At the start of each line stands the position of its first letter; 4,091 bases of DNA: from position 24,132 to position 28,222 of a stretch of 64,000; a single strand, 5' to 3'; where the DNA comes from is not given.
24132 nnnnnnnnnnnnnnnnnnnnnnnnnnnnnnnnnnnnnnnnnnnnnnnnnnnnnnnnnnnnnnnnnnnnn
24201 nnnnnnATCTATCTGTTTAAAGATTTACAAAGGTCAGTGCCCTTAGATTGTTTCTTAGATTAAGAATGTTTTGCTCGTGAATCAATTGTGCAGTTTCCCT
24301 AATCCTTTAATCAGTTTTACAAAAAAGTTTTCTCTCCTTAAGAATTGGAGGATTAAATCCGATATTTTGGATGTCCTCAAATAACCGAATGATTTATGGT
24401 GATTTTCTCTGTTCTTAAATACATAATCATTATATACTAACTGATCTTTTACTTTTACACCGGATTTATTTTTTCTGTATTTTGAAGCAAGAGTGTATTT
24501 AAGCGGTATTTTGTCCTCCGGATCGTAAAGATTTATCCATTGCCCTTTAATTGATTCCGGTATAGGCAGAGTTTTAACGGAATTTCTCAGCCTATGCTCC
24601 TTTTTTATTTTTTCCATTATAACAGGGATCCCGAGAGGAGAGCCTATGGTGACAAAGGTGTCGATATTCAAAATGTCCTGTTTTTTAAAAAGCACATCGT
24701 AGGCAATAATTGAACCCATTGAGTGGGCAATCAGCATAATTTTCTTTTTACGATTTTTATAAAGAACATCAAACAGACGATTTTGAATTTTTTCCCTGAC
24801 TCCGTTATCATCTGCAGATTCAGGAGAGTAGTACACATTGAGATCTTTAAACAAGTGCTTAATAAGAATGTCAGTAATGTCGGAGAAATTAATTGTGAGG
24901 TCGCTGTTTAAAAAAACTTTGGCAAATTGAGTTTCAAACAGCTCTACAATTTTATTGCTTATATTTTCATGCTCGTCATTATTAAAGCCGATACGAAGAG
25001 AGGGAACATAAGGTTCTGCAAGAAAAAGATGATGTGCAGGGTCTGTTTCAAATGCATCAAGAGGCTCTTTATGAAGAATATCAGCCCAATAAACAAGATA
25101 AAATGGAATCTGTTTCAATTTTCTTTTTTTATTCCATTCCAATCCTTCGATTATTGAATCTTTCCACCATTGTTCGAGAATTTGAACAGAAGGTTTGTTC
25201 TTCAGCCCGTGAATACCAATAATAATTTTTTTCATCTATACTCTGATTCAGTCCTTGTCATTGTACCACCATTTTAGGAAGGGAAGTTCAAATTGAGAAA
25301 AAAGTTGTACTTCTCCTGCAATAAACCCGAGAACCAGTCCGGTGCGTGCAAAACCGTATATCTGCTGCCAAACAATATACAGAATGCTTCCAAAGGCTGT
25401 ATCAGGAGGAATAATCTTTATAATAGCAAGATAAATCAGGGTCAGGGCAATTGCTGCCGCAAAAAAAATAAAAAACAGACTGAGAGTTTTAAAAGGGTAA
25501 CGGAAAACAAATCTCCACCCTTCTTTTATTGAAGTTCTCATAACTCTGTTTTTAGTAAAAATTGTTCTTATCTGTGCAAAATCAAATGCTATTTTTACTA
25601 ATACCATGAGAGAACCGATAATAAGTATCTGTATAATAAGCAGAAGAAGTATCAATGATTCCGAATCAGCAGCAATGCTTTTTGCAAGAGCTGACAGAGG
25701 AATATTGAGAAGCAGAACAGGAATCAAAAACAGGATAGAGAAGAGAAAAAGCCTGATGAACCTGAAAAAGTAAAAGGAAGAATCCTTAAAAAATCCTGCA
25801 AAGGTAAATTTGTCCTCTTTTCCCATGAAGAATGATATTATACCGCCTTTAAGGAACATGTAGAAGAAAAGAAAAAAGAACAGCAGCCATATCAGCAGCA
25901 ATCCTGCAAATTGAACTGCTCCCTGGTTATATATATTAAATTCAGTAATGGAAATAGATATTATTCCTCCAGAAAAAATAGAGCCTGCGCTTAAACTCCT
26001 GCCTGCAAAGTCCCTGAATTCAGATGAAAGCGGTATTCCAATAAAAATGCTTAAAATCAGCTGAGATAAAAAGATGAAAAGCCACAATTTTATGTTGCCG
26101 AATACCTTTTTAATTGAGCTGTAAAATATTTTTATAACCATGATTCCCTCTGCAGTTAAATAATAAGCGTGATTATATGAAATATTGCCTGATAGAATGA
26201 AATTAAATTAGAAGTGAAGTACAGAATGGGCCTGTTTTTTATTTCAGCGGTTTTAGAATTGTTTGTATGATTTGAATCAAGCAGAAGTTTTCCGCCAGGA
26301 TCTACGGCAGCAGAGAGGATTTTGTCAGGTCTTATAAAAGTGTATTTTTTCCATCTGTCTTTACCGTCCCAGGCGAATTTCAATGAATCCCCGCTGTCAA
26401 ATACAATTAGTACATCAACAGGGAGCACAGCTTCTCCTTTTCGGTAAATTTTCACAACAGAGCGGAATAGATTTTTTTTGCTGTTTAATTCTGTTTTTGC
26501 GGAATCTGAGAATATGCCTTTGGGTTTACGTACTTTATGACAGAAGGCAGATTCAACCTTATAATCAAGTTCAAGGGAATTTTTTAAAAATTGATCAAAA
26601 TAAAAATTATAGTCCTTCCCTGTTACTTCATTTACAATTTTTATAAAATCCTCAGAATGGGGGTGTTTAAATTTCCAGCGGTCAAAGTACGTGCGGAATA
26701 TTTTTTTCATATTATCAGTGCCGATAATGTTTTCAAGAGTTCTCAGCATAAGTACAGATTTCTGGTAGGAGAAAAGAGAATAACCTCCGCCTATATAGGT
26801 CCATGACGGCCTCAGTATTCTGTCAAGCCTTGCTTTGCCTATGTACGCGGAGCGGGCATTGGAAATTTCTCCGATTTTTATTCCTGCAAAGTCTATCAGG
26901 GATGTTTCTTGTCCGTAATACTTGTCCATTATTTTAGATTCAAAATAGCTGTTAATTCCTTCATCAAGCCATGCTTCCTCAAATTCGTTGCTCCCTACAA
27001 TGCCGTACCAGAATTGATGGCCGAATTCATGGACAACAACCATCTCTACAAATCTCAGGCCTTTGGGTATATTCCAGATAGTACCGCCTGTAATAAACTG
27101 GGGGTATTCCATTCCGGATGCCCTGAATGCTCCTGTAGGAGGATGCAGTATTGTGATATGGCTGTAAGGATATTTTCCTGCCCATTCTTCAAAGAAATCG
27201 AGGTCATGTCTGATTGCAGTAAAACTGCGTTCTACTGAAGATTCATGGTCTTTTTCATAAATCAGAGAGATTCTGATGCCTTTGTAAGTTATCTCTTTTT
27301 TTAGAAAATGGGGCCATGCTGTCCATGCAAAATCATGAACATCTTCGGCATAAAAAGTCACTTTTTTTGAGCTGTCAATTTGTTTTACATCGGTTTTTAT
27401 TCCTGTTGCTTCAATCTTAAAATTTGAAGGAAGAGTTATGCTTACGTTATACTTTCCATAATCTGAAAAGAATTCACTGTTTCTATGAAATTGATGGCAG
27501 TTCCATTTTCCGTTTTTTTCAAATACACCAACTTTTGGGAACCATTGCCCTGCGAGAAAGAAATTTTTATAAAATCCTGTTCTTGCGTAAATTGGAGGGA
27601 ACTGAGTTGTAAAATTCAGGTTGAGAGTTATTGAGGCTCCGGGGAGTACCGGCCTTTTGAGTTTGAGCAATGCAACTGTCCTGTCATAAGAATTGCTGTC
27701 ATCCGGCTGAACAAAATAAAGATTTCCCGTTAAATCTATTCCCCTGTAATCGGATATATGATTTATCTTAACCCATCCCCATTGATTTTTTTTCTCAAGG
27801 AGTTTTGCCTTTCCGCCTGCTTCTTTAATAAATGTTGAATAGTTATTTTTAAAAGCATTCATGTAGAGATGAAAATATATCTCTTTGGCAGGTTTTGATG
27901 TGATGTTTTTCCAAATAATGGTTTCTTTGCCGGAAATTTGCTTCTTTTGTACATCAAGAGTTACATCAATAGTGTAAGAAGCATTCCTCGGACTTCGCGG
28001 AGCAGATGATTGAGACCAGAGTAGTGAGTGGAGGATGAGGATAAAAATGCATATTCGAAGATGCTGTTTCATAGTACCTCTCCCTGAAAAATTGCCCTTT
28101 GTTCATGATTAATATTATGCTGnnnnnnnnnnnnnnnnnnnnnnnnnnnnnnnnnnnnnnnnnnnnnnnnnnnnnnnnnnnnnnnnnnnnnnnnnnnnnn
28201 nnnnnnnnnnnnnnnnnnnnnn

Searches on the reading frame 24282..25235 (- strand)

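Call 62: search_protein_families(library=pfam, proteins=[window:24282-25235:-], max_evalue=0.00001)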
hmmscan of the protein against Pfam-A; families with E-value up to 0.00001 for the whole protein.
window:24282-25235:- (317 aa): 2 families
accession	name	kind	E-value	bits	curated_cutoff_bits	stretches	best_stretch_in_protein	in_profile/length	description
PF07819.20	PGAP1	-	7.1e-07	29.6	24.3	1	158-209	82-137/233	PGAP1-like alpha/beta domain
PF02450.21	LCAT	-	5.1e-06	26.4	21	1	154-202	111-163/392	Lecithin:cholesterol acyltransferase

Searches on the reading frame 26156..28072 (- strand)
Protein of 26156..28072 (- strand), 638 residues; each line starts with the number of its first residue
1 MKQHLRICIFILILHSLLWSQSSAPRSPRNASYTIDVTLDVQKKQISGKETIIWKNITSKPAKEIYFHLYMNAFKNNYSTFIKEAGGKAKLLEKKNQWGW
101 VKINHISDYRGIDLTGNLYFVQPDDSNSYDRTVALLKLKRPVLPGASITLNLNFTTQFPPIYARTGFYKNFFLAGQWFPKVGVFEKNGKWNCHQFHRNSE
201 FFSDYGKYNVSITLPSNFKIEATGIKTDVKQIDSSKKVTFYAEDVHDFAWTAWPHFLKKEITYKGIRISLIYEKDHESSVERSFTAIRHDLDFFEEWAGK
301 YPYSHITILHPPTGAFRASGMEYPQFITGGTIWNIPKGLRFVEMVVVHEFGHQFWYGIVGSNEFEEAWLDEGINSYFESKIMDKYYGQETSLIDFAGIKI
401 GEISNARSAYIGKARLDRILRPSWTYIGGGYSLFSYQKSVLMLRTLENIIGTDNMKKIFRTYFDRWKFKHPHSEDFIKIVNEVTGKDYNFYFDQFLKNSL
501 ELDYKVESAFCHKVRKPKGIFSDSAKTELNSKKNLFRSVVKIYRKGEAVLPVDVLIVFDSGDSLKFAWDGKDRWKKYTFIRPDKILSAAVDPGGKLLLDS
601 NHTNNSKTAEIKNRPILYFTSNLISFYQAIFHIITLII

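Call 51: search_protein_families(library=pfam, proteins=[window:26156-28072:-], max_evalue=0.00001)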
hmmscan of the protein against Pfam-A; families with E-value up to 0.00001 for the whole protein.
window:26156-28072:- (638 aa): 1 family
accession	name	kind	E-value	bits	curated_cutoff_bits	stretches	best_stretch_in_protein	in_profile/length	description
PF01433.26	Peptidase_M1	-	8.2e-18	65.2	27.7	1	291-493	10-216/218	Peptidase family M1 domain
